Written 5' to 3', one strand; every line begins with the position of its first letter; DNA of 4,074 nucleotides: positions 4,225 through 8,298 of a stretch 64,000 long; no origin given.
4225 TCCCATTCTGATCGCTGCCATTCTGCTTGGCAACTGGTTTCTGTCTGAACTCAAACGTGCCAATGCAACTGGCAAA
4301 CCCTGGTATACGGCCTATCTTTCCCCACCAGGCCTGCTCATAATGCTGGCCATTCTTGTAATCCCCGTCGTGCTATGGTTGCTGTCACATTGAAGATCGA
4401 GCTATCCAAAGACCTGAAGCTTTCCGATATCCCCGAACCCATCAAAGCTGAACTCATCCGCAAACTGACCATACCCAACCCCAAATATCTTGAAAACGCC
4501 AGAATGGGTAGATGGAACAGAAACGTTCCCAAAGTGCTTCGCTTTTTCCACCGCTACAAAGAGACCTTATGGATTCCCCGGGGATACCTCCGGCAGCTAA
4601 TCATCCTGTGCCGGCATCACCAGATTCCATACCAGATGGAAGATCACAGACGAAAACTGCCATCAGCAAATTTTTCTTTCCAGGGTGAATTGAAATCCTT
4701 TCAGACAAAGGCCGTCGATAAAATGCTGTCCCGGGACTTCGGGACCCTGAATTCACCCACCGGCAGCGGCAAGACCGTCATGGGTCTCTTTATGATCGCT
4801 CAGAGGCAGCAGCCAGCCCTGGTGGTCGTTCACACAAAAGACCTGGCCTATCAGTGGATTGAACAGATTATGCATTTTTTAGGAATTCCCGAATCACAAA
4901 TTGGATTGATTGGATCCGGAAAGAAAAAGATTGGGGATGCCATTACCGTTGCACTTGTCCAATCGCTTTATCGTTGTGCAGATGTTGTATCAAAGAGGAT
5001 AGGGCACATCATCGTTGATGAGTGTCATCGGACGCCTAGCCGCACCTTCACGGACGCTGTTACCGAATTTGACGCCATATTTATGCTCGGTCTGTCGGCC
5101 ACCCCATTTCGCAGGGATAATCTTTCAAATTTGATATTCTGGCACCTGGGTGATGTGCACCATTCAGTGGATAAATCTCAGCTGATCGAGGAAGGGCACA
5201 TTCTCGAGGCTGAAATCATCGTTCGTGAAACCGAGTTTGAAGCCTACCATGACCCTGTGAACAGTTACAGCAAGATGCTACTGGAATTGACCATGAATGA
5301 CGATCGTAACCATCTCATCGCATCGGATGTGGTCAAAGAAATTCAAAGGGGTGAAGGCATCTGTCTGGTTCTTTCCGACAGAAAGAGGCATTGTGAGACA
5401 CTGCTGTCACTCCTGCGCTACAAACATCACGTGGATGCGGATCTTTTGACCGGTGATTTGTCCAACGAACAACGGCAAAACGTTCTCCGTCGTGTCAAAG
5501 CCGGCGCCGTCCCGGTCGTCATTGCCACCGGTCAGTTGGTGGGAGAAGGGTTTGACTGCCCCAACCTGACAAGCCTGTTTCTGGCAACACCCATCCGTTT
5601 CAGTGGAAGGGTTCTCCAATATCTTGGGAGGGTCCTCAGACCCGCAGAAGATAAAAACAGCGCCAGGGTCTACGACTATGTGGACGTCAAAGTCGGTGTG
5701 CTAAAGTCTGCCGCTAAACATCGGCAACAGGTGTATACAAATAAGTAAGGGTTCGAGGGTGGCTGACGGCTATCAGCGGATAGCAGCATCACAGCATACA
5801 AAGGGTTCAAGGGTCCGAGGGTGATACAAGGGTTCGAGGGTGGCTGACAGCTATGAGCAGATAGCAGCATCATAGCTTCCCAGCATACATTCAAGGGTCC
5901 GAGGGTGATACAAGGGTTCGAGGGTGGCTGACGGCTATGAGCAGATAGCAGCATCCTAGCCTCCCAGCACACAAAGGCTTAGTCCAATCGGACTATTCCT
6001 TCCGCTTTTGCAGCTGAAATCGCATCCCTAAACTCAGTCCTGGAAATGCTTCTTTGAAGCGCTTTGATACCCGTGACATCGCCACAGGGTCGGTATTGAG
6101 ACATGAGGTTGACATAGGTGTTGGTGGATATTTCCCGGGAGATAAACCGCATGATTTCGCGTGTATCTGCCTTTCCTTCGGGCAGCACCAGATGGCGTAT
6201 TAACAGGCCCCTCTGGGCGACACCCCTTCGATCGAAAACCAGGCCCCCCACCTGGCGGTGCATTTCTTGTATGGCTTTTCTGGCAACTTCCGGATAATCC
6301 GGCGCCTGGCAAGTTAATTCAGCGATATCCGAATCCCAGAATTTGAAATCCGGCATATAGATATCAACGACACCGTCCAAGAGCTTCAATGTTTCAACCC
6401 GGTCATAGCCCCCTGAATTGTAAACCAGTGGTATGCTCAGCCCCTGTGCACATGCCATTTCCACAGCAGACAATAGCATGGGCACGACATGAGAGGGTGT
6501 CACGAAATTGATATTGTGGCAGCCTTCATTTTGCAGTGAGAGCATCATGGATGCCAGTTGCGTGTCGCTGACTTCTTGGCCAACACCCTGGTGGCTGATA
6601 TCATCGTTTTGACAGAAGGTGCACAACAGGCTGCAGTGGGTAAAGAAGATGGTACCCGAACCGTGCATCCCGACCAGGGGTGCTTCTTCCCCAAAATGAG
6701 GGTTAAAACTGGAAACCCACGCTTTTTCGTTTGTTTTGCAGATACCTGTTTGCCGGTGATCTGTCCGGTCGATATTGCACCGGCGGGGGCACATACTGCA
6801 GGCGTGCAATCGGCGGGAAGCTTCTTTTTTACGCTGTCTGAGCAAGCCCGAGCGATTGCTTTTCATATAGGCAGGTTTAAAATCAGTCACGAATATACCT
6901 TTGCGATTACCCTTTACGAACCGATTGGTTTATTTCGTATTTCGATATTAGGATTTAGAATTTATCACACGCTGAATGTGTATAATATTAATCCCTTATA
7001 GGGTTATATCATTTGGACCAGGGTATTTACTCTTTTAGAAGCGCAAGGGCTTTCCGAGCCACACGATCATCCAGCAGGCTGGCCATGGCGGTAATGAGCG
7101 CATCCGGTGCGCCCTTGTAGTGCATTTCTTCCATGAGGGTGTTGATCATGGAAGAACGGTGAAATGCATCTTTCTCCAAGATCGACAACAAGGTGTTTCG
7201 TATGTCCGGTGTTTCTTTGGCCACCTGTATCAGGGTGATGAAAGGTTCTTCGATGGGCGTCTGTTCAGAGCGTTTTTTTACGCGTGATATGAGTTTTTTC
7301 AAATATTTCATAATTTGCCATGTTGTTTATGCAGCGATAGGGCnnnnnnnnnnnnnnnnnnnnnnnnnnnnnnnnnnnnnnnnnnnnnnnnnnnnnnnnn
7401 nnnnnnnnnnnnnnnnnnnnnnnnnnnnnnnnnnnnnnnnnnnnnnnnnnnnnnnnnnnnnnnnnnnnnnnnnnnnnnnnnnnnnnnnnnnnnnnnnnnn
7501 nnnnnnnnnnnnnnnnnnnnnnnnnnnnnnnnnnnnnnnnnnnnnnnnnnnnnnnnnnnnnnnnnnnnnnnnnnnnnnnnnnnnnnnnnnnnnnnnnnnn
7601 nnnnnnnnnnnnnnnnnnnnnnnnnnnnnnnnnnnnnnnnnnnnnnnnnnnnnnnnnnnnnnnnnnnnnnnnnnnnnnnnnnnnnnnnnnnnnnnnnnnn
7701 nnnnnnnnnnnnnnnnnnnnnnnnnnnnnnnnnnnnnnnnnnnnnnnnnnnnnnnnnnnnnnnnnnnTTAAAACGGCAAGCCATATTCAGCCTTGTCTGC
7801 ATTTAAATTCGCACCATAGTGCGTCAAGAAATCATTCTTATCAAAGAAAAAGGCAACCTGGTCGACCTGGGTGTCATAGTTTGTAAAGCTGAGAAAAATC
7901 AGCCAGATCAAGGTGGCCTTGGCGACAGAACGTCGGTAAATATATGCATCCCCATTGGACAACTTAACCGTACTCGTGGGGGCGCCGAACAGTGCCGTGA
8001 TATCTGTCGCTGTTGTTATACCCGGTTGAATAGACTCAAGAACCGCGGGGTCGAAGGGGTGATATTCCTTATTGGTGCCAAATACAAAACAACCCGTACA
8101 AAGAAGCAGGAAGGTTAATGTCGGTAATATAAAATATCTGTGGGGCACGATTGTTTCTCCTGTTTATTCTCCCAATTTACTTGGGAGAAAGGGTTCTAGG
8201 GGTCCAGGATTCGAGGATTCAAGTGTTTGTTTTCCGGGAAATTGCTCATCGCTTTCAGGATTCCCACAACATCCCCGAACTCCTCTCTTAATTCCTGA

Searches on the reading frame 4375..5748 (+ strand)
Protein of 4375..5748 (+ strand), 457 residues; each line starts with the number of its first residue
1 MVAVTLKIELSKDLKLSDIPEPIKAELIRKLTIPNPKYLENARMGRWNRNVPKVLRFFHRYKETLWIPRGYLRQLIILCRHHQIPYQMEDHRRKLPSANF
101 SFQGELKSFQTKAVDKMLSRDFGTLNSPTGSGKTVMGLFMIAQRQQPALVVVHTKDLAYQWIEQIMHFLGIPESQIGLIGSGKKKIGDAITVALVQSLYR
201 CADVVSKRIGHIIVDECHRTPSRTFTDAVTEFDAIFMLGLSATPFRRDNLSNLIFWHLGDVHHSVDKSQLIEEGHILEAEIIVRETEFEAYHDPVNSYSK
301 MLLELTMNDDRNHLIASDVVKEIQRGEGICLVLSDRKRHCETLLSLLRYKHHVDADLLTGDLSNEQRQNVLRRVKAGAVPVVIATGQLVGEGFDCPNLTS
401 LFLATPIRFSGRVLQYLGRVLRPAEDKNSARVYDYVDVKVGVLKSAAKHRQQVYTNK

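Call 10: search_protein_families(library=pfam, proteins=[window:4375-5748:+])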
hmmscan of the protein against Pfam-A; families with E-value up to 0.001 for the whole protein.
window:4375-5748:+ (457 aa): 5 families
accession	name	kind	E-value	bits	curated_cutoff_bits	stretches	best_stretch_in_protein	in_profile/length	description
PF04851.21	ResIII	-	9.1e-26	91.2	22.5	1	105-246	3-164/164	Type III restriction enzyme, res subunit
PF00270.35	DEAD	-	3.8e-12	46.7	26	1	109-245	3-161/167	DEAD/DEAH box helicase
PF00271.37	Helicase_C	-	4.7e-10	40.2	23.5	1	324-422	12-108/110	Helicase conserved C-terminal domain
PF18766.7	SWI2_SNF2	-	1.3e-06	28.7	26.7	1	120-295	18-204/221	SWI2/SNF2 ATPase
PF02463.25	SMC_N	-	0.00068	19.6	40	0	232-259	41-68/220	RecF/RecN/SMC N terminal domain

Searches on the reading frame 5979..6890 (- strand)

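Call 39: search_protein_families(library=pfam, proteins=[window:5979-6890:-])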
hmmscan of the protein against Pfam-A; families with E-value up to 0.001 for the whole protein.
window:5979-6890:- (303 aa): 1 family
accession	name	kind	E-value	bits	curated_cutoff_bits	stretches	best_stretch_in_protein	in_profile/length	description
PF04055.27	Radical_SAM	-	4.2e-07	30.7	29.5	1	81-213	2-139/166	Radical SAM superfamily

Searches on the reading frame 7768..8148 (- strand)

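Call 39: search_protein_families(library=pfam, proteins=[window:7768-8148:-])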
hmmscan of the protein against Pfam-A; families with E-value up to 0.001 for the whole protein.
window:7768-8148:- (126 aa): 1 family
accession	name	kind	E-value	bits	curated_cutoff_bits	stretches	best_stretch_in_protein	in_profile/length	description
PF04355.18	BamE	-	0.00056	20.1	23.2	1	33-110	5-69/71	Outer membrane protein assembly factor BamE domain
